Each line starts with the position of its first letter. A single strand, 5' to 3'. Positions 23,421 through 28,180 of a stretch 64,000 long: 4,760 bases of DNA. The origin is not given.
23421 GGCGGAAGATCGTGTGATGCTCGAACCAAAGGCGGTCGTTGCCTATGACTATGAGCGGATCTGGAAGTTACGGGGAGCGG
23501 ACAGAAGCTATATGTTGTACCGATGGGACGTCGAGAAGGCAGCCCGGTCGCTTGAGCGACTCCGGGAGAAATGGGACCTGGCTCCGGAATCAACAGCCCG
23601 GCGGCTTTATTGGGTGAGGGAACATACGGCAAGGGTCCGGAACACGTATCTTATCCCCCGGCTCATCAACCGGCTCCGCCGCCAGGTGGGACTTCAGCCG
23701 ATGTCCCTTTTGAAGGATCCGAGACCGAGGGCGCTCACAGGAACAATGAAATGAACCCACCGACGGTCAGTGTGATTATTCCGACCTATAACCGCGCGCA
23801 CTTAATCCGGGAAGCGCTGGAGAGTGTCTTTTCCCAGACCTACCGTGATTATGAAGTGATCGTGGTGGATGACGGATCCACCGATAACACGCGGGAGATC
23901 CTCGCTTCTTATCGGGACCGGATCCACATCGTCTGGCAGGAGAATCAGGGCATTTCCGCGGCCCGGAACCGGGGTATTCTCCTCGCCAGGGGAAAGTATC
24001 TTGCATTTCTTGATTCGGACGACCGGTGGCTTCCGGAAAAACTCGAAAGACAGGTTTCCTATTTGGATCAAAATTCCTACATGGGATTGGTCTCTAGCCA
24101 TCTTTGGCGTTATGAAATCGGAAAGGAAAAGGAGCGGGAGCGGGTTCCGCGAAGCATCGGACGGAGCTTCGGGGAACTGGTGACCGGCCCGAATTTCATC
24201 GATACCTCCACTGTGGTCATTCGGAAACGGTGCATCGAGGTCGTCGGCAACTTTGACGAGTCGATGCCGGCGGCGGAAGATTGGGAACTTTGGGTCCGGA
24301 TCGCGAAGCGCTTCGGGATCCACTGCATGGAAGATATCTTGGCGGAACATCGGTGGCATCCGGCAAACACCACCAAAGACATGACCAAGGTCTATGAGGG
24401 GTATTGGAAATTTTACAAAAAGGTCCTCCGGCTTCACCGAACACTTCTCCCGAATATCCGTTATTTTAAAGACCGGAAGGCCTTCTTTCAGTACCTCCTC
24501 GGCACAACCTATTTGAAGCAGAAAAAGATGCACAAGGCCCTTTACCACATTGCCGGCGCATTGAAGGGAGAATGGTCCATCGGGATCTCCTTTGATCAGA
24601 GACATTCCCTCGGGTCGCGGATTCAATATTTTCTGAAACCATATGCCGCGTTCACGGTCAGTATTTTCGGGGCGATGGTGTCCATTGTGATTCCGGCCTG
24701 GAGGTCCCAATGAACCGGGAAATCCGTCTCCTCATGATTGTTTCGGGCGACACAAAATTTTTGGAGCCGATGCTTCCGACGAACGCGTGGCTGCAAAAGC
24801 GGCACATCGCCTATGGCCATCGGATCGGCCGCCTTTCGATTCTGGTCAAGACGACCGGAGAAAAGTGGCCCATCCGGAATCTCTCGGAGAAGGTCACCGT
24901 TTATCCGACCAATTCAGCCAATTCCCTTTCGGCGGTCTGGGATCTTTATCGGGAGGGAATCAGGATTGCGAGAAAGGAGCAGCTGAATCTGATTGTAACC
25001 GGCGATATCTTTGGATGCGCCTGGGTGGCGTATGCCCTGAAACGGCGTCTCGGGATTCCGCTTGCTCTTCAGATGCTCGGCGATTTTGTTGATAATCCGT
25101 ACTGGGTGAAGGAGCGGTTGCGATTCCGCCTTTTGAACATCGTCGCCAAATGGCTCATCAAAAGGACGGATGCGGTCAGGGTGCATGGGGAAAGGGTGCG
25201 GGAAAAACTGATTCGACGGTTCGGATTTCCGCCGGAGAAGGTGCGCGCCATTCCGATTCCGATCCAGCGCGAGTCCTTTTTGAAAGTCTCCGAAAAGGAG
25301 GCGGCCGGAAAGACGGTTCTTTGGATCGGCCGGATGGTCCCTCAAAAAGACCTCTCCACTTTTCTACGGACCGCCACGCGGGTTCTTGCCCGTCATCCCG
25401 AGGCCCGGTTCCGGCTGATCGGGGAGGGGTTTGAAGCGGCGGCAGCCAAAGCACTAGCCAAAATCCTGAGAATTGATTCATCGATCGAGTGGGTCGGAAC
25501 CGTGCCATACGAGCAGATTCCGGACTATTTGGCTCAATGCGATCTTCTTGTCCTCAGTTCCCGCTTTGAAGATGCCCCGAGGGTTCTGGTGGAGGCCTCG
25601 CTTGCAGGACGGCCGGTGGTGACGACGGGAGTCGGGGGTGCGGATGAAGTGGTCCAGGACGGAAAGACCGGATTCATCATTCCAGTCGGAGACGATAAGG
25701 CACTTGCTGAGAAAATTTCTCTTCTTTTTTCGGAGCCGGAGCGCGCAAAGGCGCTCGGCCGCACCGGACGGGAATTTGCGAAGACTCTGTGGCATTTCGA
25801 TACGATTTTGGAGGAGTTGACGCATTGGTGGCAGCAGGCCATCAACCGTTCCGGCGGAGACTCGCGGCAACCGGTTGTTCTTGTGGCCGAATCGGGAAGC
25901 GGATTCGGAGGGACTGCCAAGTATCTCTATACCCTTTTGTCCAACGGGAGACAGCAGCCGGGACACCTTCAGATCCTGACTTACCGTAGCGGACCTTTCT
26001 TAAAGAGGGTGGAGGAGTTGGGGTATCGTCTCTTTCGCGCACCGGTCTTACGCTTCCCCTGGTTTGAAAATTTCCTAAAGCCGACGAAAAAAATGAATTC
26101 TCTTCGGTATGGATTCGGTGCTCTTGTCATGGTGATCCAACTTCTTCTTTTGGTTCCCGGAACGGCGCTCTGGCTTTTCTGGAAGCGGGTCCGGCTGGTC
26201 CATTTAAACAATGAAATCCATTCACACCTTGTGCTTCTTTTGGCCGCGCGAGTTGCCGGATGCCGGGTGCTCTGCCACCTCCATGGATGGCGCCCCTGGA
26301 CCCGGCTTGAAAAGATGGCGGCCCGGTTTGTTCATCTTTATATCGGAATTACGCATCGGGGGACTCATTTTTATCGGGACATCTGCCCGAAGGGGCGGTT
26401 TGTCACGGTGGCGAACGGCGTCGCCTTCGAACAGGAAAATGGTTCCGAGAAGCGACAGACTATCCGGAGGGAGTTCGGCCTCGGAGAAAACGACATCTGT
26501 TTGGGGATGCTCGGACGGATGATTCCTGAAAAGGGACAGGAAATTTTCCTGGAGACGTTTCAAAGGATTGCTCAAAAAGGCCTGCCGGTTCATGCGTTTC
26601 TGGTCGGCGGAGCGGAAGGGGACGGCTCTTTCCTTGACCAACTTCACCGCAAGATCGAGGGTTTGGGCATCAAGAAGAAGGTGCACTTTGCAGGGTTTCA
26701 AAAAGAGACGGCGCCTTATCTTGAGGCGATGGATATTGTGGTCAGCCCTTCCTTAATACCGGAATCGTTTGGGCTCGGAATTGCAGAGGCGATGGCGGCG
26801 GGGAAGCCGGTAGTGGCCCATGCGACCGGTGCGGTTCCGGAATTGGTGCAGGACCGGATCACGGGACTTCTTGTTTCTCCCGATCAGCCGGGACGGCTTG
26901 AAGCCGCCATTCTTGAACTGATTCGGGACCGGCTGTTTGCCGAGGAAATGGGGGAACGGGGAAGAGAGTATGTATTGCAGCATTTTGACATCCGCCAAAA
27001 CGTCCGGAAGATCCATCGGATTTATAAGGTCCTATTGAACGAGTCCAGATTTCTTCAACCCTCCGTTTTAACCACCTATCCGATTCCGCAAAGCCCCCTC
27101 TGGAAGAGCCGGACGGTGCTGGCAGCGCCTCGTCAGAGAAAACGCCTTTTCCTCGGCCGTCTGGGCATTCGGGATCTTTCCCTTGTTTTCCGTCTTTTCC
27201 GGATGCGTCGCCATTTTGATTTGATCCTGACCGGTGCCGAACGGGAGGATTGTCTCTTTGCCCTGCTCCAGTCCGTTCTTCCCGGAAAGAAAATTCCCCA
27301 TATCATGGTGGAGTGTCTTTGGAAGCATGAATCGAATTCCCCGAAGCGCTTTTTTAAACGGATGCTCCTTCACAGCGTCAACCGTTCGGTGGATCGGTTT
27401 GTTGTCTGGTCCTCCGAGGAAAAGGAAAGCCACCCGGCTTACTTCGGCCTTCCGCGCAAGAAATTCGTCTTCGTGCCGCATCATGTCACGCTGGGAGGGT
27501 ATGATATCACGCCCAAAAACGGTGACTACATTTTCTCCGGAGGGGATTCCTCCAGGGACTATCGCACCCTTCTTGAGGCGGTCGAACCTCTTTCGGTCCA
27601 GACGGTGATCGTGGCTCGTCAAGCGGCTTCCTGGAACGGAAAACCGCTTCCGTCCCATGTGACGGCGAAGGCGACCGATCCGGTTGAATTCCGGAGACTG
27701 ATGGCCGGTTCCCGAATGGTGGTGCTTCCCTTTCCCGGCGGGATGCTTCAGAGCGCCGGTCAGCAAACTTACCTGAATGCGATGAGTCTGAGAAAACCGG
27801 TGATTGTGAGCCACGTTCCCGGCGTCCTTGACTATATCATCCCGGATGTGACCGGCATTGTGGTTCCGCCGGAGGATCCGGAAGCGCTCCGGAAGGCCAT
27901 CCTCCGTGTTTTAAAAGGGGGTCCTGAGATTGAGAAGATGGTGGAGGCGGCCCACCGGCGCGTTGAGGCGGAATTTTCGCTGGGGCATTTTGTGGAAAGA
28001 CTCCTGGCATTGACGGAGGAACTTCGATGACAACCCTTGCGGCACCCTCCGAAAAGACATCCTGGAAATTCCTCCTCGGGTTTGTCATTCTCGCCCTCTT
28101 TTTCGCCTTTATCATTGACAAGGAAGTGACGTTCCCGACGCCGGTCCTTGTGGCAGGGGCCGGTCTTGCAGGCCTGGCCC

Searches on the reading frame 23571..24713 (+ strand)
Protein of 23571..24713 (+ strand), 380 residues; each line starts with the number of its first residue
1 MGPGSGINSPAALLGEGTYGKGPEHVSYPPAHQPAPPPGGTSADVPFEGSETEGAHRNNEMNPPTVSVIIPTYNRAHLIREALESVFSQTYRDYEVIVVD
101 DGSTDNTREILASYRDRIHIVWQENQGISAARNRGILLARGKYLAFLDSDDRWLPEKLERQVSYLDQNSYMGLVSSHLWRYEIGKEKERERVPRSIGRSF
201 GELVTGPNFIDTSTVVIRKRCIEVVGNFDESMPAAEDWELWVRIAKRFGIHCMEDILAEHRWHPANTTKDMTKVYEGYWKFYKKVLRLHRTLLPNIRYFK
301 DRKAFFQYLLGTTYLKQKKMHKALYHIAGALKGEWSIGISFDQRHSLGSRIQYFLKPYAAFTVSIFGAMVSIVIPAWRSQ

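Call 10: search_protein_families(library=ncbifam, proteins=[window:23571-24713:+], max_evalue=0.00001)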
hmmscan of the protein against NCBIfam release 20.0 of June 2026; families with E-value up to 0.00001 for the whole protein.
window:23571-24713:+ (380 aa): 26 families (the best 25 are shown)
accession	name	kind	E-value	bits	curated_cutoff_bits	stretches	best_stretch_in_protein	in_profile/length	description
NF047683.1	TeichurnBiosyTuaG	equivalog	1.6e-39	136.1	400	1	63-290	5-233/252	teichuronic acid biosynthesis protein TuaG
NF041875.1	EPS_EpsD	equivalog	2.9e-32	112.4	370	1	66-252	1-196/325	exopolysaccharide biosynthesis glycosyltransferase EpsD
NF007482.0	PRK10073.1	equivalog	2.7e-29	102.2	423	1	64-168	6-113/334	glycosyltransferase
NF053739.1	GlytfEpsEBac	equivalog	3e-26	92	450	1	64-245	1-186/265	glycosyltransferase EpsE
TIGR03965.1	mycofact_glyco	equivalog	2.4e-24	86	280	1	62-246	72-265/467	mycofactocin biosynthesis glycosyltransferase MftF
NF050050.1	ProtGlycPglI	equivalog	2.1e-22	79.9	500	1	64-167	2-110/306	GalNAc(5)-diNAcBac-PP-undecaprenol beta-1,3-glucosyltransferase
NF007453.0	PRK10018.1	equivalog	3.4e-20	72.9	382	1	62-284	4-231/280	colanic acid biosynthesis glycosyltransferase WcaA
TIGR03937.1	PgaC_IcaA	equivalog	8.3e-20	71.1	422.3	1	56-168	37-153/407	poly-beta-1,6-N-acetyl-D-glucosamine synthase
TIGR04017.1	WcaA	equivalog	1.6e-19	70.6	495.75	1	62-284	3-230/279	colanic acid biosynthesis glycosyltransferase WcaA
TIGR04283.1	glyco_like_mftF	equivalog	1.2e-18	67.5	182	1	66-272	1-199/221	TIGR04283 family arsenosugar biosynthesis glycosyltransferase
NF038302.1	EPS_HpsE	equivalog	1.2e-16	60.6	300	1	66-177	3-123/307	hormogonium polysaccharide biosynthesis glycosyltransferase HpsE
NF041394.1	GtaseAglG_Halo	equivalog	8.7e-16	58.1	440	1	65-167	2-109/304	glucosyl-dolichyl phosphate glucuronosyltransferase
NF038299.1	EPS_HpsN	equivalog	1.8e-15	56.8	425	1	64-178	1-119/317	hormogonium polysaccharide biosynthesis glycosyltransferase HpsN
TIGR03111.1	glyc2_xrt_Gpos1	hypoth_equivalog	1.2e-11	44.1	363.95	1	61-169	46-160/439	TIGR03111 family XrtG-associated glycosyltransferase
TIGR03469.1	HpnB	hypoth_equivalog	2.6e-10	39.9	379.25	1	61-170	41-165/386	hopene-associated glycosyltransferase HpnB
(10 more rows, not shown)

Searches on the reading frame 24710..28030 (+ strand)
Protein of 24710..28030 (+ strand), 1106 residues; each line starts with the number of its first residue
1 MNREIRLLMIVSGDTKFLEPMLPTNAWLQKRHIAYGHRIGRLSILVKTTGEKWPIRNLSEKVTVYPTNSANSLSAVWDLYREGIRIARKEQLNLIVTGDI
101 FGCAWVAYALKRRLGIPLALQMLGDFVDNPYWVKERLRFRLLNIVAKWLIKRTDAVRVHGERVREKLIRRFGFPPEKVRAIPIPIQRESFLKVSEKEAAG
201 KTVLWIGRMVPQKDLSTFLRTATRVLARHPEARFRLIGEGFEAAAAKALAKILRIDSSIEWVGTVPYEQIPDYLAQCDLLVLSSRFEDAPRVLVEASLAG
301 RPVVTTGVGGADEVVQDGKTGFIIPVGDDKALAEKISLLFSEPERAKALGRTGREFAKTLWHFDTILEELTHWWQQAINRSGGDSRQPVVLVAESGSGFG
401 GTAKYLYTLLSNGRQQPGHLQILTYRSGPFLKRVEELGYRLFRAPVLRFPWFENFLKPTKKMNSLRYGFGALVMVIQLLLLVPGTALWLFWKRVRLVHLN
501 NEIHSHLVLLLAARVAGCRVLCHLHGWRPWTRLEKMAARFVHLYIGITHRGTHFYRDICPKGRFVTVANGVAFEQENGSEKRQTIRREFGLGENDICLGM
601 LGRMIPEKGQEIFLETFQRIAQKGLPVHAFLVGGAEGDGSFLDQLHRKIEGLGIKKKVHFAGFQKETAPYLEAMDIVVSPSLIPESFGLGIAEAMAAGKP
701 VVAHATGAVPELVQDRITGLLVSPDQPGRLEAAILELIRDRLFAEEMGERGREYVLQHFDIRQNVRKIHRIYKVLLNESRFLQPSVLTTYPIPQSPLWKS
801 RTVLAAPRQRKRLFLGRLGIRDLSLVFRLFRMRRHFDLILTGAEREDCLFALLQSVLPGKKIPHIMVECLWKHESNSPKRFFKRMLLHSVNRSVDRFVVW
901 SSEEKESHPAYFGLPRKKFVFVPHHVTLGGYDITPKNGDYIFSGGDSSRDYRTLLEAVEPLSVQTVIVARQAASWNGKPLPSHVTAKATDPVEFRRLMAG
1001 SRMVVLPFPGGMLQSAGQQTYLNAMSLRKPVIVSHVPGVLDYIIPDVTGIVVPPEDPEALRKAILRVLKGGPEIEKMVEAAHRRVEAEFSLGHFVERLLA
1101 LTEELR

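Call 10: search_protein_families(library=ncbifam, proteins=[window:24710-28030:+], max_evalue=0.00001)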
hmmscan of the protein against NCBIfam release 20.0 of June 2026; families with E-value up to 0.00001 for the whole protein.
window:24710-28030:+ (1106 aa): 38 families (the best 25 are shown)
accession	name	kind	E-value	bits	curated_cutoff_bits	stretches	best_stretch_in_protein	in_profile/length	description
TIGR03088.1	stp2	hypoth_equivalog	1.7e-71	241.2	409.05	3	529-775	125-373/374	TIGR03088 family PEP-CTERM/XrtA system glycosyltransferase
NF041876.1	EPS_EpsE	equivalog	2.1e-62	211.6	400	3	598-766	217-387/389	exopolysaccharide biosynthesis GT4 family glycosyltransferase EpsE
TIGR04063.1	stp3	hypoth_equivalog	4.4e-54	183.9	442.05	2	103-360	104-378/397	TIGR04063 family PEP-CTERM/XrtA system glycosyltransferase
TIGR03999.1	thiol_BshA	equivalog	6.2e-52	176.8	273.7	2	566-776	171-374/375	N-acetyl-alpha-D-glucosaminyl L-malate synthase BshA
TIGR03449.1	mycothiol_MshA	equivalog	8.1e-45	153.4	462.5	2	563-775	189-403/406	D-inositol-3-phosphate glycosyltransferase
TIGR02149.1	glgA_Coryne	subfamily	2.6e-41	142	302.4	2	554-774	162-389/391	glycogen synthase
NF053787.1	GlcN_PG_synth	equivalog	1.8e-39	135.6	480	2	570-776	172-360/361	N-acetylglucosaminyl phosphatidylglycerol synthase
NF038011.1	PelF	equivalog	1.4e-38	133.2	100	2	171-356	275-471/489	GT4 family glycosyltransferase PelF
NF038229.1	Glyco4_Geo_Pelo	equivalog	2.1e-35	122.3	400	2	105-359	69-318/338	GPMC system family 4 glycosyltransferase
NF012028.0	PRK15484.1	subfamily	1.9e-34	119.4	618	2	552-767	151-370/380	lipopolysaccharide N-acetylglucosaminyltransferase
NF047684.1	TeichurnBiosyTuaC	equivalog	4.2e-33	114.8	550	2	577-776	201-390/391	teichuronic acid biosynthesis protein TuaC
NF011726.0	PRK15179.1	equivalog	1.1e-31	109.9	733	2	199-369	516-686/694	Vi polysaccharide biosynthesis protein TviE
NF038295.1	EPS_HpsP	equivalog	2.4e-30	105.8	550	2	565-775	179-387/388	hormogonium polysaccharide biosynthesis glycosyltransferase HpsP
NF038298.1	EPS_HpsO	equivalog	1.4e-28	99.8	575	2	579-775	185-387/388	hormogonium polysaccharide biosynthesis glycosyltransferase HpsO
NF041010.1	glycosy_Agl16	equivalog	4.8e-28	98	575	2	598-774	182-350/352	glycosylation protein Agl16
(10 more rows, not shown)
